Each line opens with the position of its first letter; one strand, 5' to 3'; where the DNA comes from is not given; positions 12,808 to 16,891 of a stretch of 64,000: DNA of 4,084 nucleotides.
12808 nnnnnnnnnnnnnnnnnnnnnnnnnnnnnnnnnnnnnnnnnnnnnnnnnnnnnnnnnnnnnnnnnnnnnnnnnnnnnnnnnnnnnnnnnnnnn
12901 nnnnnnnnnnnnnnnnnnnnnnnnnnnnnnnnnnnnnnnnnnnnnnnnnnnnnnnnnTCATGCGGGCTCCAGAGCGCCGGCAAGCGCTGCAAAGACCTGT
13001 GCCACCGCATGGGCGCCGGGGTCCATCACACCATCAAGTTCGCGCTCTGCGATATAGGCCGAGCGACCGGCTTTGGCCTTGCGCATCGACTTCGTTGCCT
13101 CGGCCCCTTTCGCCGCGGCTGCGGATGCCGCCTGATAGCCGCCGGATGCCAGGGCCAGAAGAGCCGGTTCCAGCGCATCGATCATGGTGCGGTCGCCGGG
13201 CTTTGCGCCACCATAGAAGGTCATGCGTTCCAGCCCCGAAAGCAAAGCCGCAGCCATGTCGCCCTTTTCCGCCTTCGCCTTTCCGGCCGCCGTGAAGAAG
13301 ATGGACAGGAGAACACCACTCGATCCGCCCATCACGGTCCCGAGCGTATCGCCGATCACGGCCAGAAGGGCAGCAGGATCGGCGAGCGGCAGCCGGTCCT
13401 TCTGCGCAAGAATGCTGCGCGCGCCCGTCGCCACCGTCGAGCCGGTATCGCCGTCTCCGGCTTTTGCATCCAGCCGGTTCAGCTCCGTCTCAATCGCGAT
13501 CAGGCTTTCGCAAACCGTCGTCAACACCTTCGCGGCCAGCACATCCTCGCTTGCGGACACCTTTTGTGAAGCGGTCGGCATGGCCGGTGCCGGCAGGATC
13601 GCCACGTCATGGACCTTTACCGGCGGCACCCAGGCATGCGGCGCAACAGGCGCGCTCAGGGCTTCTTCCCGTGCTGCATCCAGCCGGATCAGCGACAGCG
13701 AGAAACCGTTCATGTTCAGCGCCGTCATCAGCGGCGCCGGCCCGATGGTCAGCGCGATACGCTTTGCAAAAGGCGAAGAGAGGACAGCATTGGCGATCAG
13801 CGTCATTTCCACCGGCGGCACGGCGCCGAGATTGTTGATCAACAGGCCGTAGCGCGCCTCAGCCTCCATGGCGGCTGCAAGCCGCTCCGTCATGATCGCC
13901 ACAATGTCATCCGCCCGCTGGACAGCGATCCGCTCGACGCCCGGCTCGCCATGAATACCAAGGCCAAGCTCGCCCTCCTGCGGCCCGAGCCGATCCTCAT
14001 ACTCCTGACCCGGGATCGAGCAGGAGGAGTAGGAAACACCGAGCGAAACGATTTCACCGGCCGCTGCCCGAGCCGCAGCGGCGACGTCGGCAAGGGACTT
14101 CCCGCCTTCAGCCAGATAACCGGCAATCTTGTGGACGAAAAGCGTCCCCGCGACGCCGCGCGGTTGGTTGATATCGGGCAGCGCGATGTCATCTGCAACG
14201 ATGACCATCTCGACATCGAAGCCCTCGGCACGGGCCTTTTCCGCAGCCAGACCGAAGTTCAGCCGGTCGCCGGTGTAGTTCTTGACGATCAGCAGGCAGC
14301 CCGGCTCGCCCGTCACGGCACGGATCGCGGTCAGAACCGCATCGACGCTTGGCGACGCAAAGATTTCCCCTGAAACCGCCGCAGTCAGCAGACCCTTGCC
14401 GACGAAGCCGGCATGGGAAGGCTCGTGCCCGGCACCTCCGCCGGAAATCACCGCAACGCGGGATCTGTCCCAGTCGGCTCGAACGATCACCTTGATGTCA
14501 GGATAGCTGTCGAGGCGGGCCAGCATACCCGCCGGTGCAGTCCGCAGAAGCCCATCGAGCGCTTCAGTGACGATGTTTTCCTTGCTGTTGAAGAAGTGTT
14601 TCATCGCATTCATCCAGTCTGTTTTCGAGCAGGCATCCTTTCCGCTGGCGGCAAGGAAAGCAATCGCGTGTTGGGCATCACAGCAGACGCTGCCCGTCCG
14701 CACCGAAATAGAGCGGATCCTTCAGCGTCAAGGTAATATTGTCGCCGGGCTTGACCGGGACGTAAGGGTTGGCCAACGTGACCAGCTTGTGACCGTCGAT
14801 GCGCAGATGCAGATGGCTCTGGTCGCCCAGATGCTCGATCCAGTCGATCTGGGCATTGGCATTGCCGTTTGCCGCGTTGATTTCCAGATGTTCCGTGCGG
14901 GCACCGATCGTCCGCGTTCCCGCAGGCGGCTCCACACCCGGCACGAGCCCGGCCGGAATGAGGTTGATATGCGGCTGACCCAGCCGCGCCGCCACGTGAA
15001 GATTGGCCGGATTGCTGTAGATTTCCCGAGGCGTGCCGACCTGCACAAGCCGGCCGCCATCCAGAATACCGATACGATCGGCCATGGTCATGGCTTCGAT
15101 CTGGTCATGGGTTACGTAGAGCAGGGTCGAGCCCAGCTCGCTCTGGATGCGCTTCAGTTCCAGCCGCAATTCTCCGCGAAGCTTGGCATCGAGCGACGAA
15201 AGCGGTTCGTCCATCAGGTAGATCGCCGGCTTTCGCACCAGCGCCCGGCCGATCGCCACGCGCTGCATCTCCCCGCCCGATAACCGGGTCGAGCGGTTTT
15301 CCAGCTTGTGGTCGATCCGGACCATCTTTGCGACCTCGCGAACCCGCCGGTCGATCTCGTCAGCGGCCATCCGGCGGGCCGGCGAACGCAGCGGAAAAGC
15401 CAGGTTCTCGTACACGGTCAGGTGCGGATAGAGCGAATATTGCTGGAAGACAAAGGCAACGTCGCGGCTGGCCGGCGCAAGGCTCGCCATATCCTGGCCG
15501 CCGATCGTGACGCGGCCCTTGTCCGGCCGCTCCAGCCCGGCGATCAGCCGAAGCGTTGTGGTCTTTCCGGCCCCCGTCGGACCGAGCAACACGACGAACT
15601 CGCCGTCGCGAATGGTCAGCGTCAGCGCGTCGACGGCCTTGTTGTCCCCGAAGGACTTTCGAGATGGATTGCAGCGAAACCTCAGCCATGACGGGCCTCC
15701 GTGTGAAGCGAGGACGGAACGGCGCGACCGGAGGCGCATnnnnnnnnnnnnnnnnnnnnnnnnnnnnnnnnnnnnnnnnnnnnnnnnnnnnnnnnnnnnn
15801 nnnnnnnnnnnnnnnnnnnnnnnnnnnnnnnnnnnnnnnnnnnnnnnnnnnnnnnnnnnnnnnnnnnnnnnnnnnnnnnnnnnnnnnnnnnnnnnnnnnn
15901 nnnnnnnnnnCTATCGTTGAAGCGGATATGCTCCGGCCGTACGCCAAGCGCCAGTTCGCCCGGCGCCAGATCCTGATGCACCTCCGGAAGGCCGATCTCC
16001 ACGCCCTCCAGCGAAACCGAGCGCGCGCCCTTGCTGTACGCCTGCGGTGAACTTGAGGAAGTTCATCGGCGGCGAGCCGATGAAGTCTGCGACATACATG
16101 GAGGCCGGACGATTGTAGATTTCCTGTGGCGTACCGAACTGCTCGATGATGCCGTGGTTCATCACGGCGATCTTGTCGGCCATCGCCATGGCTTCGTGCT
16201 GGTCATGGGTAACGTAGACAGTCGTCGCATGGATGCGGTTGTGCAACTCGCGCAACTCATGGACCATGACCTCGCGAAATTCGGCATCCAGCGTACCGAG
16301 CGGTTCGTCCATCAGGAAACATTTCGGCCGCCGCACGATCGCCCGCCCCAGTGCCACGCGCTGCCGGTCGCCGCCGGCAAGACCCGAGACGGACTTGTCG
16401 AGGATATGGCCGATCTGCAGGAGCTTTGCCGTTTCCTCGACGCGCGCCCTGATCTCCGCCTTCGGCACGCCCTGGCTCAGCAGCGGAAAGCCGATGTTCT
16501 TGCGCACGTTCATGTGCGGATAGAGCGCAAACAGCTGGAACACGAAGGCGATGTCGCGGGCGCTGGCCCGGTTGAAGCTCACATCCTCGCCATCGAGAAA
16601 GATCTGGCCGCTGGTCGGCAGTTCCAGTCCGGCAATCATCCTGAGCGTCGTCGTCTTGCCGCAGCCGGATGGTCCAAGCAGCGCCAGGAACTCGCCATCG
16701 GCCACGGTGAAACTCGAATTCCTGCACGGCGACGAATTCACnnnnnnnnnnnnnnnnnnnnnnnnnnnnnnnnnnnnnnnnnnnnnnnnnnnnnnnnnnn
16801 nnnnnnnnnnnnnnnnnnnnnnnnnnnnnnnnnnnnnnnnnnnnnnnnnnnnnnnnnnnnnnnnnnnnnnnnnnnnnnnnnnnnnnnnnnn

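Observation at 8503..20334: One 12-kb co-directional operon couples a tandem-ATPase CUT1 ABC transporter to two dihydroxyacetone-kinase systems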

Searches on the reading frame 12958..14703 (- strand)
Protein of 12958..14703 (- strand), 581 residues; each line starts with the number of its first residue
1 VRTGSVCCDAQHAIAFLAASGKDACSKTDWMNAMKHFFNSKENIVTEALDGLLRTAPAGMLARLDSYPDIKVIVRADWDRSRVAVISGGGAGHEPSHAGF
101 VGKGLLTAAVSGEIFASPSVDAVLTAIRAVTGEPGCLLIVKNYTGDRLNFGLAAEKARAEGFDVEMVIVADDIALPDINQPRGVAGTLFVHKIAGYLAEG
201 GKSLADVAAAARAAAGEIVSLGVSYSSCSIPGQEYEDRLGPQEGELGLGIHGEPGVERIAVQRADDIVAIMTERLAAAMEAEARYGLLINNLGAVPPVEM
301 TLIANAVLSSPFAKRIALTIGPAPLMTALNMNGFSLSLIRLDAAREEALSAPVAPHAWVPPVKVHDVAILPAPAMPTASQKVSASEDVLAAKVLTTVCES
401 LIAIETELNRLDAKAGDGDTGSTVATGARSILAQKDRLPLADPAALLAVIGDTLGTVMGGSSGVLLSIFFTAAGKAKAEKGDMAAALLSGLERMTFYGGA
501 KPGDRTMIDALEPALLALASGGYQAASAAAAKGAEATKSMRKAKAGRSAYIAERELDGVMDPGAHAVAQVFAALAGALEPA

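Call 4: search_protein_families(library=pfam, proteins=[window:12958-14703:-], max_evalue=0.01)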
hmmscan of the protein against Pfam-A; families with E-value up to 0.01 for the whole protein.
window:12958-14703:- (581 aa): 2 families
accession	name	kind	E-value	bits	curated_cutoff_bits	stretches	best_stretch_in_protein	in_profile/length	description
PF02733.22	Dak1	-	1.5e-97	326.8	31.4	1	67-354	14-310/313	Dak1 domain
PF02734.22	Dak2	-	1.5e-34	119.8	27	1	415-575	2-173/174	DAK2 domain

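Call 12: find_encoding_contigs(protein=window:12958-14604:-, flank=10000, max_places=6)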
Protein window:12958-14604:- (548 aa): no gene with exactly this product is on record in the collection.

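Call 13: find_related_loci(query=window:12958-14604:-, collection=genome_contigs, flank=10000)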
Query window:12958-14604:- (548 aa) in genome_contigs; peptide patterns used: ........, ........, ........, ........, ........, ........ (x = any residue, [..] = any of these).
418 stretches matched a pattern; 323 encode a relative of the query (tblastn E <= 1e-3); the best 80 are kept; 80 distinct loci.
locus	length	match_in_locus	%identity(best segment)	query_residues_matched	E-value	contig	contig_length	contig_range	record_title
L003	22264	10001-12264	84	1-548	0e+0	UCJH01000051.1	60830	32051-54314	Rhizobiales bacterium isolate AFS086343 genome assembly, contig: contig_51, whole genome shotgun sequence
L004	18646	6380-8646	78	1-548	0e+0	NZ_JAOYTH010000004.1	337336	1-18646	Pararhizobium sp. YC-54 YC.54_ctg004, whole genome shotgun sequence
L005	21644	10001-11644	79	1-548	0e+0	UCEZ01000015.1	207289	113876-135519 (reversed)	Rhizobiales bacterium isolate AFS073149 genome assembly, contig: contig_15, whole genome shotgun sequence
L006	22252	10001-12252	80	1-548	0e+0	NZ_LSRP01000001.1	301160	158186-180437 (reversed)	Pararhizobium antarcticum strain NAQVI 59 contig1, whole genome shotgun sequence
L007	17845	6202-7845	78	1-548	0e+0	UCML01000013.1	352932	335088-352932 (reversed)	Rhizobiales bacterium isolate R129_J genome assembly, contig: contig_13, whole genome shotgun sequence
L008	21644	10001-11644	78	1-548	0e+0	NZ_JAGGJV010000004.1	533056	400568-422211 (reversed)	Rhizobium herbae strain DSM 26427 Ga0454099_04, whole genome shotgun sequence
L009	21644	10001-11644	80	1-548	0e+0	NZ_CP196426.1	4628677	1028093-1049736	Pararhizobium sp. O133 chromosome 1, complete sequence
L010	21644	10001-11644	80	1-548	0e+0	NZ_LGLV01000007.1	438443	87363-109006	Pararhizobium polonicum strain F5.1 contig_3, whole genome shotgun sequence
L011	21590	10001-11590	78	1-530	0e+0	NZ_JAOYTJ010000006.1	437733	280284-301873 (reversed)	Pararhizobium sp. BT-229 BT.229_ctg006, whole genome shotgun sequence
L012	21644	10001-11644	79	1-548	0e+0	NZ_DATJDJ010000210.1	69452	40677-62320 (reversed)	MAG: Pararhizobium sp. isolate SMAG_U15404 k141_95899, whole genome shotgun sequence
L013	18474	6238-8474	79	1-539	0e+0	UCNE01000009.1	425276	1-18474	Rhizobiales bacterium isolate R129_K genome assembly, contig: contig_9, whole genome shotgun sequence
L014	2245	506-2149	78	1-548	0e+0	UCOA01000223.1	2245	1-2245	Rhizobiales bacterium isolate R129_A genome assembly, contig: contig_223, whole genome shotgun sequence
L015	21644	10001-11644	78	1-548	0e+0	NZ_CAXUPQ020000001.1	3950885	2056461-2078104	Pararhizobium sp. LjRoot255 LJR255c1, whole genome shotgun sequence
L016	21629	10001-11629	75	1-543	0e+0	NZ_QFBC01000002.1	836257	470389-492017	Metarhizobium album strain NS-104 Scaffold2, whole genome shotgun sequence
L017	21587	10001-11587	79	1-530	0e+0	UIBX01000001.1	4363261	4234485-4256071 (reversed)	Rhizobiales bacterium isolate R129_I genome assembly, contig: contig_1, whole genome shotgun sequence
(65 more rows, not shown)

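Call 31: search_protein_families(library=pfam, proteins=[L003:7600-7824:+], max_evalue=0.01)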
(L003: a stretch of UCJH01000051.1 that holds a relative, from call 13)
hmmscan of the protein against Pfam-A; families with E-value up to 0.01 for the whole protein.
L003:7600-7824:+ (74 aa): 0 families

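Call 32: search_protein_families(library=ncbifam, proteins=[window:12958-14604:-], max_evalue=0.001)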
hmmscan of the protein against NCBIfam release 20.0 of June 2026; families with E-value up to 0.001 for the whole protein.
window:12958-14604:- (548 aa): 5 families
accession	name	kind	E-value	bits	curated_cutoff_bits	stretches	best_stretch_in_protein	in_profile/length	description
TIGR02361.1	dak_ATP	equivalog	7.2e-162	540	574.95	1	2-541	1-582/583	glycerone kinase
NF011049.0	PRK14479.1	subfamily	6.9e-136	454.1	492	1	1-545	1-566/568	dihydroxyacetone kinase family protein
TIGR02363.1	dhaK1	equivalog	4.8e-89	298.6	406.25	1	1-325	1-329/329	dihydroxyacetone kinase subunit DhaK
TIGR02362.1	dhaK1b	equivalog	4e-63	213.5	413.25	1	5-325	3-326/326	DhaKLM operon coactivator DhaQ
TIGR02365.1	dha_L_ycgS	equivalog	3e-27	95.6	138.3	1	359-542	3-195/196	dihydroxyacetone kinase subunit DhaL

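Call 42: search_solved_structures(query=L003:4293-5615:+, max_evalue=0.001)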
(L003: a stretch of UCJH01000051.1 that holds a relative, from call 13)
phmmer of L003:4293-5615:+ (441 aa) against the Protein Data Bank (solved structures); distinct sequences matched with E-value up to 0.001: 14.
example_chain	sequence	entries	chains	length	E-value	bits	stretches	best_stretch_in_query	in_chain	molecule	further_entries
1eu8_A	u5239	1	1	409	1.7e-19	73.1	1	72-434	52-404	TREHALOSE/MALTOSE BINDING PROTEIN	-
5iai_A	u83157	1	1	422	3.3e-18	68.9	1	36-372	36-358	Sugar ABC transporter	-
5ysb_A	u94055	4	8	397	3.9e-12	48.8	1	30-355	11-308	Lin1841 protein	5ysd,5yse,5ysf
6dtq_A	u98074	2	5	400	4e-11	45.5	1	109-430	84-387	maltose-binding protein MalE3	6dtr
7x0i_A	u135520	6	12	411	8.9e-09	37.8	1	62-375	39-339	CbpB | CpbB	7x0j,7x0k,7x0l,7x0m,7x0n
6dtu_A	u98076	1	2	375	7.1e-08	34.8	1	33-345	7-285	maltose-binding protein MalE1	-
2gha_A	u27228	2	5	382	7.2e-08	34.8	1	33-345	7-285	maltose ABC transporter, periplasmic maltose-binding protein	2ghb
6jb0_A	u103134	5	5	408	9.4e-08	34.4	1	139-377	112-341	ABC transporter, periplasmic substrate-binding protein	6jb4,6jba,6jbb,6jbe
6jaz_A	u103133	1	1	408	1.8e-07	33.5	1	139-377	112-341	ABC transporter, periplasmic substrate-binding protein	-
7nbz_A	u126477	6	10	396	5.8e-07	31.8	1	136-387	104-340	Sulfoquinovosyl binding protein | Sulfoquinovosyl glycerol-binding protein SmoF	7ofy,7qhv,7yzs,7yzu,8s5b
6dts_A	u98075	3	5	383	3.6e-05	25.9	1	33-341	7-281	maltose-binding protein MalE2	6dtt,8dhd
2fnc_A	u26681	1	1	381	4.8e-05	25.5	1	33-341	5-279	maltose ABC transporter, periplasmic maltose-binding protein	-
3jzj_A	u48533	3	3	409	0.00028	23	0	248-376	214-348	Acarbose/maltose binding protein GacH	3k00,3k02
3k01_A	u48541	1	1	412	0.00031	22.8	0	248-376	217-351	Acarbose/maltose binding protein GacH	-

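Call 43: search_solved_structures(query=window:12958-14604:-, max_evalue=0.00001)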
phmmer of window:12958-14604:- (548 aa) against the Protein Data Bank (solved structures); distinct sequences matched with E-value up to 0.00001: 15.
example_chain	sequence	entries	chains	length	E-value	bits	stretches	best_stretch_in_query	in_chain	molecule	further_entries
1un9_A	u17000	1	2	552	5.3e-164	550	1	3-543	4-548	DIHYDROXYACETONE KINASE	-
1un8_A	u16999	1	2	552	1.7e-163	548.3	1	3-543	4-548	DIHYDROXYACETONE KINASE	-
26vk_A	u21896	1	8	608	4.8e-75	256.5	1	6-542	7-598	Dihydroxyacetone kinase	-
3ct4_A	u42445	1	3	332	1.3e-55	192.4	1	4-309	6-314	PTS-dependent dihydroxyacetone kinase, dihydroxyacetone-binding subunit dhaK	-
4lrx_A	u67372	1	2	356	2.7e-47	165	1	1-240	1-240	PTS-dependent dihydroxyacetone kinase, dihydroxyacetone-binding subunit DhaK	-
1uoe_A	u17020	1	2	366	2.9e-47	164.9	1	1-241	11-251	DIHYDROXYACETONE KINASE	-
1oi2_A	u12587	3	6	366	3e-47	164.8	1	1-240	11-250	HYPOTHETICAL PROTEIN YCGT | DIHYDROXYACETONE KINASE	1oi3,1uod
4lry_A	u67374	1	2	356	3.8e-47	164.5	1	1-240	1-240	PTS-dependent dihydroxyacetone kinase, dihydroxyacetone-binding subunit DhaK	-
2iu4_A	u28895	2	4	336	3.9e-47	164.5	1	3-326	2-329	DIHYDROXYACETONE KINASE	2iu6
3pnk_A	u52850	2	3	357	6.7e-47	163.7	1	2-240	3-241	PTS-dependent dihydroxyacetone kinase, dihydroxyacetone-binding subunit dhaK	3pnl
3pno_A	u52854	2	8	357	6.2e-46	160.5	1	2-240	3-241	PTS-dependent dihydroxyacetone kinase, dihydroxyacetone-binding subunit dhaK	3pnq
3pnm_A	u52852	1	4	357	2e-45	158.9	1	2-240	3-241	PTS-dependent dihydroxyacetone kinase, dihydroxyacetone-binding subunit dhaK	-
2btd_A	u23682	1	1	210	1.6e-13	53.6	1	363-542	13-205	PTS-DEPENDENT DIHYDROXYACETONE KINASE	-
3pnl_B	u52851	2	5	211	1.6e-13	53.6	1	363-542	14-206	PTS-dependent dihydroxyacetone kinase, ADP-binding subunit dhaL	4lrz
3cr3_A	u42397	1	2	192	1.2e-12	50.7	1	373-541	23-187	PTS-dependent dihydroxyacetone kinase, ADP-binding subunit dhaL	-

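Call 44: search_protein_families(library=pfam, proteins=[L003:2896-3855:+], max_evalue=0.001)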
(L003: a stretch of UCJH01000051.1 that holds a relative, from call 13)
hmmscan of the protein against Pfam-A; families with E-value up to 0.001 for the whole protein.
L003:2896-3855:+ (320 aa): 2 families
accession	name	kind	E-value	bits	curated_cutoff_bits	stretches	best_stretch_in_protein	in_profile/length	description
PF00551.24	Formyl_trans_N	-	5.5e-40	137.5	26.1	1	112-289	1-181/181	Formyl transferase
PF01842.31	ACT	-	2e-05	24.7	27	1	30-90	1-63/66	ACT domain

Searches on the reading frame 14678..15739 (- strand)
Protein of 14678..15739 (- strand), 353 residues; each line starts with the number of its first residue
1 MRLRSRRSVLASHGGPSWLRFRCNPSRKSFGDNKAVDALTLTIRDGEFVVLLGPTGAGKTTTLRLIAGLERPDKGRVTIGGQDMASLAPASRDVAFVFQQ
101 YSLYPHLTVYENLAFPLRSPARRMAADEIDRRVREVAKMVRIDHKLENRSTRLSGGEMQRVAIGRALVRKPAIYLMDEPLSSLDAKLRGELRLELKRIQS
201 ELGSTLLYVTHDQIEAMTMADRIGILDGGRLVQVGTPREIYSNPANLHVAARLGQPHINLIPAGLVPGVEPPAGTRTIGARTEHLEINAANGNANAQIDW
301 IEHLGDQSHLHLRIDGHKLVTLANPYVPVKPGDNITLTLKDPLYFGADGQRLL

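Call 4: search_protein_families(library=pfam, proteins=[window:14678-15739:-], max_evalue=0.01)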
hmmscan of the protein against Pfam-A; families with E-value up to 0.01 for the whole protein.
window:14678-15739:- (353 aa): 7 families
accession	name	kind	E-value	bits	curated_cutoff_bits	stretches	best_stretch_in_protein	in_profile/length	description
PF00005.33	ABC_tran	-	2.3e-34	119.4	25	1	37-180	2-136/137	ABC transporter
PF08402.16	TOBE_2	-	5.8e-08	33.2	21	1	279-339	2-68/76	TOBE domain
PF13304.12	AAA_21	-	4e-05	24.3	27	0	160-212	244-299/304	AAA domain, putative AbiEii toxin, Type IV TA system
PF13191.12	AAA_16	-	0.002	19.1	32.6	1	42-100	18-75/167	AAA ATPase domain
PF25199.1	nSTAND_NTPase5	-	0.0039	17.4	34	1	42-67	37-62/145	Novel STAND NTPase 5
PF13604.12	AAA_30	-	0.0066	16.6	27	0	43-77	14-49/191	AAA domain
PF13401.12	AAA_22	-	0.0073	17.1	27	0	45-70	4-29/130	AAA domain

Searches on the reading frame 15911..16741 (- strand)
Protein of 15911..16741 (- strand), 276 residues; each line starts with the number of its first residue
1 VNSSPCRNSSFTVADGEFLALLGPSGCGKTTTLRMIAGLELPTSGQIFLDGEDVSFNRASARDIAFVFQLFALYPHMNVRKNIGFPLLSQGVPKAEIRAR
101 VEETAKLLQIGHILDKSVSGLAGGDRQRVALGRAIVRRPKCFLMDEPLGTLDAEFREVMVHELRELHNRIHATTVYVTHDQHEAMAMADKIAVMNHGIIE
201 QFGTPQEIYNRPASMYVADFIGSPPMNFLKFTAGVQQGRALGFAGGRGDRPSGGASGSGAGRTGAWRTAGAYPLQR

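Call 4: search_protein_families(library=pfam, proteins=[window:15911-16741:-], max_evalue=0.01)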
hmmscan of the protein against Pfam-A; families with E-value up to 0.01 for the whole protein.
window:15911-16741:- (276 aa): 3 families
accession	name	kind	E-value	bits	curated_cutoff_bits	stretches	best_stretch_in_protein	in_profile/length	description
PF00005.33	ABC_tran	-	1.1e-32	113.9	25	1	7-148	2-136/137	ABC transporter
PF13401.12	AAA_22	-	0.0015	19.3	27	1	17-40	6-29/130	AAA domain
PF03215.21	Rad17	-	0.0085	16.5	23.8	0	18-37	47-66/186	Rad17 P-loop domain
